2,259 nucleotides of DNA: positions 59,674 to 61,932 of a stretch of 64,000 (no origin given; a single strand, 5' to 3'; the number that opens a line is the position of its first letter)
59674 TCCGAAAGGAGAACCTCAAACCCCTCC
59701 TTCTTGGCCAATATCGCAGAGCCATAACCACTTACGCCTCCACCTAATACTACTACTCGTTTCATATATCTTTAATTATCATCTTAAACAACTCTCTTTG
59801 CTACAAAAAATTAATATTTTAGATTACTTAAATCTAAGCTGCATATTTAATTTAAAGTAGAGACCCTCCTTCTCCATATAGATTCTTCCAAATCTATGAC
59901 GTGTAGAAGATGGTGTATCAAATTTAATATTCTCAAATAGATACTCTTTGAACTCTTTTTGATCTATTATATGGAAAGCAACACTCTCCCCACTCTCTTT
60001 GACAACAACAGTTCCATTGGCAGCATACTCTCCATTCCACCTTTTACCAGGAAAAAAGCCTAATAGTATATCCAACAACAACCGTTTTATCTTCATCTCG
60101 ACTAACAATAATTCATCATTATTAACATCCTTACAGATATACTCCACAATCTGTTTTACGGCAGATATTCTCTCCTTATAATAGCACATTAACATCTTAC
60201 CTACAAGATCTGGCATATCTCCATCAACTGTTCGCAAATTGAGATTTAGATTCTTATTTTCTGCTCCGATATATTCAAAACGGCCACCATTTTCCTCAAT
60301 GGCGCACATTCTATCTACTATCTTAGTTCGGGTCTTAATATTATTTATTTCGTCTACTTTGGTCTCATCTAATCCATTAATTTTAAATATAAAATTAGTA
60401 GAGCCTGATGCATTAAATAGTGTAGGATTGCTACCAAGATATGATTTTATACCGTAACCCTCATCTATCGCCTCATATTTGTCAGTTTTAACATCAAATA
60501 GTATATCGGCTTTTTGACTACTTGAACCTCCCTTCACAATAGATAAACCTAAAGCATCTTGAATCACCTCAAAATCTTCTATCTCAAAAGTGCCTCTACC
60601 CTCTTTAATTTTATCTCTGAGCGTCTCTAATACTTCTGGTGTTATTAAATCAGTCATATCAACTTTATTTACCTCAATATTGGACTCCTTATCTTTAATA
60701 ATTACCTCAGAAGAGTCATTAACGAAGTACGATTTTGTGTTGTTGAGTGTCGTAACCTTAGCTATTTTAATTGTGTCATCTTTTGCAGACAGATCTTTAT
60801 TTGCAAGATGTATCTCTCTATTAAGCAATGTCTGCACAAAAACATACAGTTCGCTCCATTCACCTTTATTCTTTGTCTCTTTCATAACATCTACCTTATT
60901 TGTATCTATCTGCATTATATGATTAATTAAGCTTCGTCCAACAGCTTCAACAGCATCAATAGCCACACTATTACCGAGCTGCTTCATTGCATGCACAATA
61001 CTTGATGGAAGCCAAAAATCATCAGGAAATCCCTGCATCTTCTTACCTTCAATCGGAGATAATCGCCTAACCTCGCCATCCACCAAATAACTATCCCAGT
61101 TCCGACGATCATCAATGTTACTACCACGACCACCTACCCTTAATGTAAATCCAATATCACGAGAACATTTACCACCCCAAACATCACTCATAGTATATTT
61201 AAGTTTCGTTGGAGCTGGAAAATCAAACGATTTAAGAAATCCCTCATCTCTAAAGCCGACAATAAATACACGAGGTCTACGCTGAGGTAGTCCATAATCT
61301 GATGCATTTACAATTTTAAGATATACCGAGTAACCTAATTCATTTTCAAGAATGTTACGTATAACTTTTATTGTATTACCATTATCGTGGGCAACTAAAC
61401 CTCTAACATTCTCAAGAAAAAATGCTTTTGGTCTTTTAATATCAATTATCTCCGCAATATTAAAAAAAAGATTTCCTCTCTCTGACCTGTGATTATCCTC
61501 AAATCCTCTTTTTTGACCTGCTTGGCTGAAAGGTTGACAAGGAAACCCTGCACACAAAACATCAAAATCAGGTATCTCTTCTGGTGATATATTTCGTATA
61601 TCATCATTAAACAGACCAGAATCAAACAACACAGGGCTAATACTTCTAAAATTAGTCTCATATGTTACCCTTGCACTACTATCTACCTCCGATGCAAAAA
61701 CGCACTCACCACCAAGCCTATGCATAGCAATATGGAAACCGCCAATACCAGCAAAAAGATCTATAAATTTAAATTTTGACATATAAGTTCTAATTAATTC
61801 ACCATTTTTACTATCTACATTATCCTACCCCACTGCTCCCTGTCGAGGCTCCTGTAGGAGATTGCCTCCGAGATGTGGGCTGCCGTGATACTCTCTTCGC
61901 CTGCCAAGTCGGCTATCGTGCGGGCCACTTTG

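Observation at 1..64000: CCGG appears completely absent from the window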

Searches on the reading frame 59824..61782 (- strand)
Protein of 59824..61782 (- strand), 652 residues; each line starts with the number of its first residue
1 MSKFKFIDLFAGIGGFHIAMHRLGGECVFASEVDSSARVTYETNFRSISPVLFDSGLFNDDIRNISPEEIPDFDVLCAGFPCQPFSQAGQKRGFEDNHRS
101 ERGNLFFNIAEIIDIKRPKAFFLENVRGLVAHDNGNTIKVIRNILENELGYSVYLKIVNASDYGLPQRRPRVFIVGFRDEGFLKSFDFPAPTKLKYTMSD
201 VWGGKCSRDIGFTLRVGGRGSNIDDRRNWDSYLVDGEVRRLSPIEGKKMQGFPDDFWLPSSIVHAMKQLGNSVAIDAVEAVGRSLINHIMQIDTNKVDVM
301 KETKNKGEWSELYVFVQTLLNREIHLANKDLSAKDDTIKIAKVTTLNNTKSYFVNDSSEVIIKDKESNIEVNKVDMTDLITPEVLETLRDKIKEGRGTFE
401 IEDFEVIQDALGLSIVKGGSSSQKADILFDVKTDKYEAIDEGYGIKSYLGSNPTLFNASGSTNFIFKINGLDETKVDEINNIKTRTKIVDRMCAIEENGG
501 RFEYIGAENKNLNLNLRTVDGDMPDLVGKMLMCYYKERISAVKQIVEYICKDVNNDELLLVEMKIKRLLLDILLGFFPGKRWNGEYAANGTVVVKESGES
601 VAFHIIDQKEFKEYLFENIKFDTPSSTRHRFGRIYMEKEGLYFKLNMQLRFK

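Call 6: search_protein_families(library=pfam, proteins=[window:59824-61782:-])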
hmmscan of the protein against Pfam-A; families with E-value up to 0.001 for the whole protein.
window:59824-61782:- (652 aa): 2 families
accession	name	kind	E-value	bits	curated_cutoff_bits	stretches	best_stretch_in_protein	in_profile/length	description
PF09561.16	RE_HpaII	-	1.5e-94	317.7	25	1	305-651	1-359/359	HpaII restriction endonuclease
PF00145.23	DNA_methylase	-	2.4e-77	261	22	2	4-200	1-191/324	C-5 cytosine-specific DNA methylase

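Call 7: find_encoding_contigs(protein=window:59824-61782:-, flank=10000, max_places=10)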
Protein window:59824-61782:- (652 aa): 17 contigs read that carry it; 10 places shown.
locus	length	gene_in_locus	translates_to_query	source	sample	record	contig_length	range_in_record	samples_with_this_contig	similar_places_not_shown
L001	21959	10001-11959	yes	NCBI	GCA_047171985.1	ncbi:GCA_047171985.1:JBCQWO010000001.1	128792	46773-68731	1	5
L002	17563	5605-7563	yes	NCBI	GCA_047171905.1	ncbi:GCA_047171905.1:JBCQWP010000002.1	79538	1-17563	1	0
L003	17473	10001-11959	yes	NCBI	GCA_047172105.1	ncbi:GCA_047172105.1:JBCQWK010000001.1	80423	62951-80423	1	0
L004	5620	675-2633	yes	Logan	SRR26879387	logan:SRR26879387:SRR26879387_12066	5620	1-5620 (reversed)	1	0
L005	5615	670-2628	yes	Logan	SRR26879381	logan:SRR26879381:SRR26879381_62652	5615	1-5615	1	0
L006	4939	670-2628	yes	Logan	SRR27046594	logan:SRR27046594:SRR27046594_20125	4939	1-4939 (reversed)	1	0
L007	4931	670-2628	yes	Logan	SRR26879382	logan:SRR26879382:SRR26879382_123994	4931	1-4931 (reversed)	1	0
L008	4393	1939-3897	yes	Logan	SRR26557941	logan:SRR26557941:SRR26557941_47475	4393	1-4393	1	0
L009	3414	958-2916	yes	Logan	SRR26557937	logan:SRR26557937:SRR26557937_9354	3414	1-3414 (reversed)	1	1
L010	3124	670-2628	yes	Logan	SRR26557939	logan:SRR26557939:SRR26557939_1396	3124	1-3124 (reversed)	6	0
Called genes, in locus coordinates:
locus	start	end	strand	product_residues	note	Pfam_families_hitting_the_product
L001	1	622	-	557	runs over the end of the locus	-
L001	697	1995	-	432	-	-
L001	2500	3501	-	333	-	PF00294:PfkB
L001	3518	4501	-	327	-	PF00365:PFK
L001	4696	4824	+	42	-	-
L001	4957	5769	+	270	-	PF02535:Zip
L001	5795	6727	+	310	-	PF01699:Na_Ca_ex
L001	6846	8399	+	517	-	PF00772:DnaB, PF03796:DnaB_C, PF13481:AAA_25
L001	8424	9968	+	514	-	PF13541:ChlI, PF00493:MCM (faint), PF01078:Mg_chelatase, PF07728:AAA_5, PF13335:Mg_chelatase_C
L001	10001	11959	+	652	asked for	PF00145:DNA_methylase, PF09561:RE_HpaII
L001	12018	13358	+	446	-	PF21377:MurD_N (weak), PF21799:MurD-like_N, PF08245:Mur_ligase_M, PF02875:Mur_ligase_C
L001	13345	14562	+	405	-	PF01098:FTSW_RODA_SPOVE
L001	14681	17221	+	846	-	PF02867:Ribonuc_red_lgC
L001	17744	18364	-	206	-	PF00196:GerE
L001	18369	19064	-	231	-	PF01814:Hemerythrin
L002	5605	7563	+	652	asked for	PF00145:DNA_methylase, PF09561:RE_HpaII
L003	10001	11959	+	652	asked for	PF00145:DNA_methylase, PF09561:RE_HpaII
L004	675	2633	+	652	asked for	PF00145:DNA_methylase, PF09561:RE_HpaII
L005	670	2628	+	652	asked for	PF00145:DNA_methylase, PF09561:RE_HpaII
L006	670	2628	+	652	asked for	PF00145:DNA_methylase, PF09561:RE_HpaII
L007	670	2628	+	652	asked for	PF00145:DNA_methylase, PF09561:RE_HpaII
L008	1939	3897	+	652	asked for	PF00145:DNA_methylase, PF09561:RE_HpaII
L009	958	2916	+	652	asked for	PF00145:DNA_methylase, PF09561:RE_HpaII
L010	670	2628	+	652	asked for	PF00145:DNA_methylase, PF09561:RE_HpaII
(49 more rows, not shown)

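Call 16: find_homologous_proteins(query=window:59824-61782:-, max_evalue=1e-10)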
Query window:59824-61782:- (652 aa): 7977 proteins with E <= 1e-10 among 8000 candidates; the best 120 are listed.
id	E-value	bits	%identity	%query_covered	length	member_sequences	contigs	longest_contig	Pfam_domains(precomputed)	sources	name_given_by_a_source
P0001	0.0e+0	1479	100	100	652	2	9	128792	PF00145.24,PF09561.17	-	-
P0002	0.0e+0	1209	80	100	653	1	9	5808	PF00145.24,PF09561.17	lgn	-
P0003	0.0e+0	1200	79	100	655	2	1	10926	PF00145.24,PF09561.17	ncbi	-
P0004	0.0e+0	1170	78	100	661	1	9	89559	PF00145.24,PF09561.17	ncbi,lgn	ncbi:MAG: HpaII family restriction endonuclease [Rikenellaceae bacterium]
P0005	0.0e+0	1097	73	100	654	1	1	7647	PF00145.24,PF09561.17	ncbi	-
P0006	0.0e+0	1096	71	100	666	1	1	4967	PF00145.24,PF09561.17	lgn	-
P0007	0.0e+0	1088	72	100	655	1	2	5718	PF00145.24,PF09561.17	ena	-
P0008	0.0e+0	1082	73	100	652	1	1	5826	PF00145.24,PF09561.17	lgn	-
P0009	0.0e+0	1081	71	100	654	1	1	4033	PF00145.24,PF09561.17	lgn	-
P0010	0.0e+0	1079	72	100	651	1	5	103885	PF00145.24,PF09561.17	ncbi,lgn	ncbi:MAG: HpaII family restriction endonuclease [Rikenellaceae bacterium]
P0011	0.0e+0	1076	73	100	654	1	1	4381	PF00145.24,PF09561.17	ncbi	-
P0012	0.0e+0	1071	71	100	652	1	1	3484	PF00145.24,PF09561.17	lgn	-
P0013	5.0e-292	988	65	100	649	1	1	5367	PF00145.24,PF09561.17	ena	-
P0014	3.2e-278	942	63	100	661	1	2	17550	PF00145.24,PF09561.17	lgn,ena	-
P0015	1.0e-276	937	61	100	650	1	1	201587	PF00145.24,PF09561.17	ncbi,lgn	-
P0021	1.1e-273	928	61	100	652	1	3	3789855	PF00145.24,PF09561.17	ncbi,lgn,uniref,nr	ncbi:HpaII family restriction endonuclease [Flavobacterium branchiophilum NBRC 15030 = ATCC 35035]|u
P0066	8.2e-269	911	60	99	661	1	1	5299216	PF00145.24,PF09561.17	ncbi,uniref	ncbi:HpaII family restriction endonuclease [Bernardetia sp. ABR2-2B]|uniref:HpaII family restriction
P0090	5.6e-267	905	61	100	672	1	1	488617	PF00145.24,PF09561.17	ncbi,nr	ncbi:HpaII family restriction endonuclease [Riemerella anatipestifer]|nr:HpaII family restriction en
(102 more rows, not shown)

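Call 17: find_encoding_contigs(protein=P0004, flank=10000, max_places=3)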
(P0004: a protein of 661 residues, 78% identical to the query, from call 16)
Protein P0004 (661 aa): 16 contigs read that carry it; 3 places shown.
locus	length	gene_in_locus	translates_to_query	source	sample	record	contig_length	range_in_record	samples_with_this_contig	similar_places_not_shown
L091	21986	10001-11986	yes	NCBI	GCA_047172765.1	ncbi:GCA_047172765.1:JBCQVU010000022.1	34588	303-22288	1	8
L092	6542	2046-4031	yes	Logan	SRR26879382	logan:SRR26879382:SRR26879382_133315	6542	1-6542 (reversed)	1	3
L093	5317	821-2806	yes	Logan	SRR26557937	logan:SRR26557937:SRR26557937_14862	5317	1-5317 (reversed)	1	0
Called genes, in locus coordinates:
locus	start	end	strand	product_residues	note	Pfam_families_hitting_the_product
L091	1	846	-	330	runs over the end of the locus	PF01116:F_bP_aldolase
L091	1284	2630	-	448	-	PF19577:DcaP, PF02530:Porin_2 (weak)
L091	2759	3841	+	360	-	PF01872:RibD_C, PF00383:dCMP_cyt_deam_1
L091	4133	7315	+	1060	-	PF11028:TMEM260_N, PF28497:DUF8416, PF28495:TMEM260_2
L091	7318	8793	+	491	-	PF00133:tRNA-synt_1 (faint), PF01406:tRNA-synt_1e, PF09334:tRNA-synt_1g (weak), PF23493:CysS_C (faint), PF09190:DALR_2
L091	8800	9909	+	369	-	PF03462:PCRF, PF00472:RF-1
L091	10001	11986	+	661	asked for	PF00145:DNA_methylase, PF09561:RE_HpaII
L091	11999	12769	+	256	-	PF01975:SurE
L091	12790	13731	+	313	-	PF07730:HisKA_3, PF02518:HATPase_c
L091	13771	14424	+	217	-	PF00072:Response_reg, PF00196:GerE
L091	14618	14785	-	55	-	PF00037:Fer4 (weak), PF13237:Fer4_10, PF14697:Fer4_21 (faint), PF12838:Fer4_7, PF13187:Fer4_9 (weak), PF13484:Fer4_16 (weak), PF12797:Fer4_2 (weak), PF00037:Fer4 (weak), +4 more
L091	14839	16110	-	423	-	PF02403:Seryl_tRNA_N, PF00587:tRNA-synt_2b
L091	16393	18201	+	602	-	PF01136:Peptidase_U32, PF12392:DUF3656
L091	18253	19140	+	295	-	PF10672:Methyltrans_SAM (weak), PF03602:Cons_hypoth95 (weak)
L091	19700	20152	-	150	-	PF02580:Tyr_Deacylase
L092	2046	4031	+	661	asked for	PF00145:DNA_methylase, PF09561:RE_HpaII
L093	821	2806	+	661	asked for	PF00145:DNA_methylase, PF09561:RE_HpaII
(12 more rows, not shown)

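Call 18: find_encoding_contigs(protein=P0010, flank=10000, max_places=3)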
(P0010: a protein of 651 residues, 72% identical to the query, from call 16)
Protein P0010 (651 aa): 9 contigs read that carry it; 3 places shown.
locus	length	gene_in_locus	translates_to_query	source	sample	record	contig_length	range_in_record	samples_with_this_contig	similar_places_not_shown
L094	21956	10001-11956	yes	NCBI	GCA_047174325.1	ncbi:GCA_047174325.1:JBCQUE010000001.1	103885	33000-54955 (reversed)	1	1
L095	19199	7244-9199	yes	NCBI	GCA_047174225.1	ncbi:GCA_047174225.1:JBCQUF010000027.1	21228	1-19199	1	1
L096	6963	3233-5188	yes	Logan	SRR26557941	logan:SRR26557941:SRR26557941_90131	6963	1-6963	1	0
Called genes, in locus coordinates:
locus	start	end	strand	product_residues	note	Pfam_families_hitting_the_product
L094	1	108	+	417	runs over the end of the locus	PF07394:DUF1501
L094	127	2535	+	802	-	PF04151:PPC (faint)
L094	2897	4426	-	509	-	PF01676:Metalloenzyme, PF06415:iPGM_N, PF01663:Phosphodiest (weak)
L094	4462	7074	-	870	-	PF01411:tRNA-synt_2c, PF07973:tRNA_SAD, PF02272:DHHA1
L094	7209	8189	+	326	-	PF01551:Peptidase_M23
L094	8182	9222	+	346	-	PF01551:Peptidase_M23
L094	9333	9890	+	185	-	PF00702:Hydrolase, PF12710:HAD, PF13419:HAD_2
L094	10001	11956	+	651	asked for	PF00145:DNA_methylase, PF09561:RE_HpaII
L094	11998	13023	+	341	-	PF06580:His_kinase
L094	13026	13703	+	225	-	PF00072:Response_reg, PF04397:LytTR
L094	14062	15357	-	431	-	PF06808:DctM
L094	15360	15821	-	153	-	PF04290:DctQ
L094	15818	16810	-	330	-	PF03480:DctP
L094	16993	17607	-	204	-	PF02581:TMP-TENI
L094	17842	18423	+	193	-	PF00210:Ferritin, PF02915:Rubrerythrin, PF23458:DUF7130 (faint), PF21349:RUBY_RBDX, PF23470:Zn_ribbon_PF0610 (faint)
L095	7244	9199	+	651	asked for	PF00145:DNA_methylase, PF09561:RE_HpaII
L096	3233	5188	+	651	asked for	PF00145:DNA_methylase, PF09561:RE_HpaII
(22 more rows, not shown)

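Call 19: find_encoding_contigs(protein=P0021, flank=10000, max_places=2)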
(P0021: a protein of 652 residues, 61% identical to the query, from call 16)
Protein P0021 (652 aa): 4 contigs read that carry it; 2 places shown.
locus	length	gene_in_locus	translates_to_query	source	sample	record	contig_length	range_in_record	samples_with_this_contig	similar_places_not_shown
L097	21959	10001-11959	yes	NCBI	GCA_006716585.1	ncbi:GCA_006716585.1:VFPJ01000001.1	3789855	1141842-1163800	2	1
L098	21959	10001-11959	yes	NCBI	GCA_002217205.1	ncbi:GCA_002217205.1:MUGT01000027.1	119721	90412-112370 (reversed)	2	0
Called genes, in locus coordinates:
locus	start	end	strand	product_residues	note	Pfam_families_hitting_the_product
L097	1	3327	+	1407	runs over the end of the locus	PF20148:DUF6531, PF25023:TEN_YD-shell (weak), PF03527:RHS (faint), PF05593:RHS_repeat (weak), PF14412:AHH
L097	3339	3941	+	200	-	-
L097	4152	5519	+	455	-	PF05593:RHS_repeat (faint), PF25023:TEN_YD-shell (weak), PF03527:RHS (weak)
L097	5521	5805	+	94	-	-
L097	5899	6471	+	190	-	PF09533:DUF2380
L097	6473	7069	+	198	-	-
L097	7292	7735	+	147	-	-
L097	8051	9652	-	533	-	PF13205:Big_5, PF09912:DUF2141 (faint)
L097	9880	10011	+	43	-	-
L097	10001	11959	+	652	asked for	PF00145:DNA_methylase, PF09561:RE_HpaII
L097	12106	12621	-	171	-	PF13302:Acetyltransf_3 (weak), PF00583:Acetyltransf_1, PF13673:Acetyltransf_10, PF13508:Acetyltransf_7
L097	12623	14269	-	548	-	-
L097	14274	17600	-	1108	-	PF05406:WGR (weak)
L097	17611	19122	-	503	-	PF00078:RVT_1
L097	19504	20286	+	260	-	PF00561:Abhydrolase_1, PF12146:Hydrolase_4, PF12697:Abhydrolase_6, PF03096:Ndr (weak), PF12695:Abhydrolase_5 (faint)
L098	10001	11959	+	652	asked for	PF00145:DNA_methylase, PF09561:RE_HpaII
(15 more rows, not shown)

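Call 22: find_related_loci(query=A1, collection=metagenome_contigs, flank=10000)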
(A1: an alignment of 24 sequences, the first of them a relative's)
Query A1 (652 aa) in metagenome_contigs; peptide patterns used: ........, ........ (x = any residue, [..] = any of these).
600 stretches matched a pattern (row limit reached: there are more); 595 encode a relative of the query (tblastn E <= 1e-3); the best 80 are kept; 80 distinct loci.
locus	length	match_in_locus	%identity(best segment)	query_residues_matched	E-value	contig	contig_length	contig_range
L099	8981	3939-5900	59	3-651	0e+0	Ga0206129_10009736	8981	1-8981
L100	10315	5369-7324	59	4-651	0e+0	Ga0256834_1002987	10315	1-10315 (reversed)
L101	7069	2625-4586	58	3-651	0e+0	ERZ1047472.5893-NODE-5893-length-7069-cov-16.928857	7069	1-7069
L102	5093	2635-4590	60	4-651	0e+0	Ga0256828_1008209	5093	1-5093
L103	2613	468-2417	56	7-652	0e+0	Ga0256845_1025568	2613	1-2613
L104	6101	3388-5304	52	3-651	0e+0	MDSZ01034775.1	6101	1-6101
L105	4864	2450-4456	44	2-651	5e-171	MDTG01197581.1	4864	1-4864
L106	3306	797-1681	67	1-295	4e-142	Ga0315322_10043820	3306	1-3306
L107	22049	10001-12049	37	3-651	4e-123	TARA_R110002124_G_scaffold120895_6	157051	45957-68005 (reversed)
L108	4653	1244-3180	65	7-646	2e-135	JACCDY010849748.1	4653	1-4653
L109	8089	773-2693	64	5-651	5e-157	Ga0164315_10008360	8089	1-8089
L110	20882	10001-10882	62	3-289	6e-116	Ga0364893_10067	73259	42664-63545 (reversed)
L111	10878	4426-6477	36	3-651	3e-115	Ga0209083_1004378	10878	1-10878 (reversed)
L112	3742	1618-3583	61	5-651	2e-162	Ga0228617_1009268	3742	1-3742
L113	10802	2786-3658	61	4-289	9e-115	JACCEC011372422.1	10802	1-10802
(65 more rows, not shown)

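Call 42: search_protein_families(library=ncbifam, proteins=[window:59824-61782:-], max_evalue=0.00001)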
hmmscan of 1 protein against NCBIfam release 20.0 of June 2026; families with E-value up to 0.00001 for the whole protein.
window:59824-61782:- (652 aa): 2 families
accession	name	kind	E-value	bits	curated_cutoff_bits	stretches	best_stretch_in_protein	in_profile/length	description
TIGR00675.1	dcm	superfamily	1.1e-79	268.5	100.65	2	6-200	1-187/329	DNA (cytosine-5-)-methyltransferase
NF007772.0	PRK10458.1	subfamily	1.3e-44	152.6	710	1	3-183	88-292/472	DNA cytosine methylase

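Call 52: search_dna_similar(query=window:59824-61782:-, collection=plasmids, mode=protein, max_rows=15)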
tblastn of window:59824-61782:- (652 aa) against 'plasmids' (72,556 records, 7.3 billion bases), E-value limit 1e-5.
The search stops at 5000 records and this limit was reached: more records match than are counted here, and every count below describes the 5000 best-scoring records only.
Records with a match: at least 5000; places in all: 5406; records where one place covers at least 80% of the query: 6.
Best place of each record, by identity: <60% 5000.
By first word of the organism name: Klebsiella 1841; Escherichia 1004; Salmonella 592; Enterobacter 479; Citrobacter 232; Bacillus 66; Enterococcus 48; Raoultella 47; Acinetobacter 38; Vibrio 36; and 190 more.
By predicted mobility (MOB-suite, as given by PLSDB): conjugative 3593; non-mobilizable 869; mobilizable 538.
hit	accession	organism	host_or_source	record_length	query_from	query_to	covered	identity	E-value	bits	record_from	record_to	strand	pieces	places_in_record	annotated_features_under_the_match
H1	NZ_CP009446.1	Francisella philomiragia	Human Clinical (blood)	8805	5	651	99%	53.9%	0e+0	720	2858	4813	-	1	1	HpaII family restriction endonuclease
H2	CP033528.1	Acinetobacter pittii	Homo sapiens,Bacterial culture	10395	2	652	98%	35.3%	7e-96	377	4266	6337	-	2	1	HpaII family restriction endonuclease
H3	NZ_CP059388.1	Acinetobacter baumannii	Homo sapiens,mixed culrure,respiratory ...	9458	2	652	98%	35.2%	3e-96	379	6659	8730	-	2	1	HpaII family restriction endonuclease | DNA cytosine methyltransferase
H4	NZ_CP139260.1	Acinetobacter pittii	Homo sapiens,urine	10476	2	652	98%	35.2%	4e-96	379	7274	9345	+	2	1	HpaII family restriction endonuclease | DNA cytosine methyltransferase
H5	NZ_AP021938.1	Acinetobacter pittii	-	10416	2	652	98%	35.2%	4e-96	379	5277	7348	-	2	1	HpaII family restriction endonuclease | DNA cytosine methyltransferase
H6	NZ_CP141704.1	Lactococcus petauri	-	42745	6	651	99%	34.1%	3e-89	356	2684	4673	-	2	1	HpaII family restriction endonuclease | dcm: DNA (cytosine-5-)-methyltransferase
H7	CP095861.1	Bacillus sp. H8-1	Lettuce,cell culture,soil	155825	2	306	47%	41.0%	3e-59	223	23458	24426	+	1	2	dcm: DNA (cytosine-5-)-methyltransferase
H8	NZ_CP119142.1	Neisseria gonorrhoeae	Homo sapiens,whole organism,synovial ...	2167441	2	312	48%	37.4%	1e-51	201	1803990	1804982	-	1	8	none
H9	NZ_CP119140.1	Neisseria gonorrhoeae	Homo sapiens,whole organism,blood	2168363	2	312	48%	37.4%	1e-51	201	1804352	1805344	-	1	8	none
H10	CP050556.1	Rhizobium leguminosarum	Vicia sativa,cell culture,root nodule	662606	2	299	46%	38.0%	3e-43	175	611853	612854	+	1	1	dcm: DNA (cytosine-5-)-methyltransferase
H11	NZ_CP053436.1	Spirosoma taeanense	whole organism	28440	2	286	44%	39.6%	6e-53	204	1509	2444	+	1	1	dcm: DNA (cytosine-5-)-methyltransferase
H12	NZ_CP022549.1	Sphingorhabdus sp. YGSMI21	cell culture,West sea sediment in South ...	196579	4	289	44%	39.3%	1e-45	182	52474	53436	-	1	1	dcm: DNA (cytosine-5-)-methyltransferase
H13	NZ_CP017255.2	Clostridium taeniosporum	microbial cells,Lake Mainaki silt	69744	3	286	44%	39.6%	5e-54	207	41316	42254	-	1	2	dcm: DNA (cytosine-5-)-methyltransferase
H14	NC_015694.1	Runella slithyformis DSM 19594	fresh water lake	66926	4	297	45%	38.2%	1e-50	197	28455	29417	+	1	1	dcm: DNA (cytosine-5-)-methyltransferase | MvaI/BcnI family restriction endonuclease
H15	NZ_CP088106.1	Rhizobium ruizarguesonis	cell culture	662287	2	299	46%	37.5%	1e-42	173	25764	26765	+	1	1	dcm: DNA (cytosine-5-)-methyltransferase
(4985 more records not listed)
